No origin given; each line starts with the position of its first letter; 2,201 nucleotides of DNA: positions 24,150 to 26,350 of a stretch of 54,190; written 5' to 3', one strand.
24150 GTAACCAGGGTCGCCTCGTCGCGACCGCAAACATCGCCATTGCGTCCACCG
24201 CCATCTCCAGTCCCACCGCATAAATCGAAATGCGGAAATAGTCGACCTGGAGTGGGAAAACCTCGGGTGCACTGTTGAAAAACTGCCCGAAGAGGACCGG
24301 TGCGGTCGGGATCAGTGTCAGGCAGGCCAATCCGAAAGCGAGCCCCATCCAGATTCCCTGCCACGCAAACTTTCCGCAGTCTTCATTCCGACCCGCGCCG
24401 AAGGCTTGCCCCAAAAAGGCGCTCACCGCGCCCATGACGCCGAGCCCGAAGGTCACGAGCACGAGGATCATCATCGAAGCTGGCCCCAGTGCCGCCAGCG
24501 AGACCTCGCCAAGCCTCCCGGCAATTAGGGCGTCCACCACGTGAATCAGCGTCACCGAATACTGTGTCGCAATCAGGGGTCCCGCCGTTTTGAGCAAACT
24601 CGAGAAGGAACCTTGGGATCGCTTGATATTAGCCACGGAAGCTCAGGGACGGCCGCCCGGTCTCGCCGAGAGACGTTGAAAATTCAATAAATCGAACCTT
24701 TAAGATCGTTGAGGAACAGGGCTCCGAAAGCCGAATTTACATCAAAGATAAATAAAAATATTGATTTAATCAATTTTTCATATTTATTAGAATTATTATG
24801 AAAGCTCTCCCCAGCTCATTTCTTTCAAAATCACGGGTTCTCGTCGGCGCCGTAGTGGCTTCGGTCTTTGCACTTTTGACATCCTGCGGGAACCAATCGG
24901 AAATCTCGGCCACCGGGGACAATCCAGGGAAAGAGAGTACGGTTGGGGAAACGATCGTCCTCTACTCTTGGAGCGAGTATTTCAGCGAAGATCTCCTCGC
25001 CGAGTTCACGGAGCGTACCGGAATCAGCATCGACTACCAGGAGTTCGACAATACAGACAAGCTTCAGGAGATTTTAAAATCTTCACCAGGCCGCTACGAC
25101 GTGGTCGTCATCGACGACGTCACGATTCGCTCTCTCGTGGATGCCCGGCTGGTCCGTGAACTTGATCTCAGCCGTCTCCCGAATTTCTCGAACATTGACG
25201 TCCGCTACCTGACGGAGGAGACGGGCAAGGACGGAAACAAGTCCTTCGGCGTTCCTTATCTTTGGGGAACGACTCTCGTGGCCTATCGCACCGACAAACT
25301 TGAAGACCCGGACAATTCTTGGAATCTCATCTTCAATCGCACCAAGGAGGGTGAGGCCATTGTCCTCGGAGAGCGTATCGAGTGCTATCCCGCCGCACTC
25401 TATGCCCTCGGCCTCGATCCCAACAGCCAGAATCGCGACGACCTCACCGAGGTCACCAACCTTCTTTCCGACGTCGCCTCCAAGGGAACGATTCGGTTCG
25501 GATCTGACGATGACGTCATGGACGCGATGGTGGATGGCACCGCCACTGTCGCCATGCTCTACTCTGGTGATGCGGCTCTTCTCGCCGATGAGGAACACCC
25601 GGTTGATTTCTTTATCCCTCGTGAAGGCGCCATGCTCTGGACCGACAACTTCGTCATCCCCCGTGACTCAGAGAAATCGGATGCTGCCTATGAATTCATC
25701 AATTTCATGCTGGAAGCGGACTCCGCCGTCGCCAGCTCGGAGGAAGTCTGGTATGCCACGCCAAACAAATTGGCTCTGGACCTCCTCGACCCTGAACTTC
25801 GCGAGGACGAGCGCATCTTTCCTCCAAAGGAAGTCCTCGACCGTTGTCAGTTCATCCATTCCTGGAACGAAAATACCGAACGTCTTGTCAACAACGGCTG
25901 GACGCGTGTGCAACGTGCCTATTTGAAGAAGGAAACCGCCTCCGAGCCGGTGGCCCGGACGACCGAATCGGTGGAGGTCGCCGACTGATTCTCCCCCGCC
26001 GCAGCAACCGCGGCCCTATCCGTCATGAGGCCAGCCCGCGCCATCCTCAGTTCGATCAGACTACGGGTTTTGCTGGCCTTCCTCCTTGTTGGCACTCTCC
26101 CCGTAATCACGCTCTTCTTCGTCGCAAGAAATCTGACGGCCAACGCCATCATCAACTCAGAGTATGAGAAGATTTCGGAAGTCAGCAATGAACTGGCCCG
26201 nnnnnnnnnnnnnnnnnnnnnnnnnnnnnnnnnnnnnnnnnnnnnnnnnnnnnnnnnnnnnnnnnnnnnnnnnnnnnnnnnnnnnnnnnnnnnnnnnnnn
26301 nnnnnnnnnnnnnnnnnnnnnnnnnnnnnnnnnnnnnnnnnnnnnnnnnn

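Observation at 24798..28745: Orphan PotD-like polyamine-binding lipoprotein wired to a Cache/HAMP/PAS hybrid histidine kinase: candidate polyamine-sensing system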

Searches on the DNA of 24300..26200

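Call 95: search_rna_families(source=window, start=24300, end=26200, threshold=evalue, max_evalue=1)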
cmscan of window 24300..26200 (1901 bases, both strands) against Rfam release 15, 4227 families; matches with E-value up to 1: 1.
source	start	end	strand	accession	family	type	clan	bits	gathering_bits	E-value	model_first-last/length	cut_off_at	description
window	24868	24885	-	RF01099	PK-IAV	Cis-reg;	-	19.5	47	0.55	19-36/48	no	Pseudoknot of influenza A virus gene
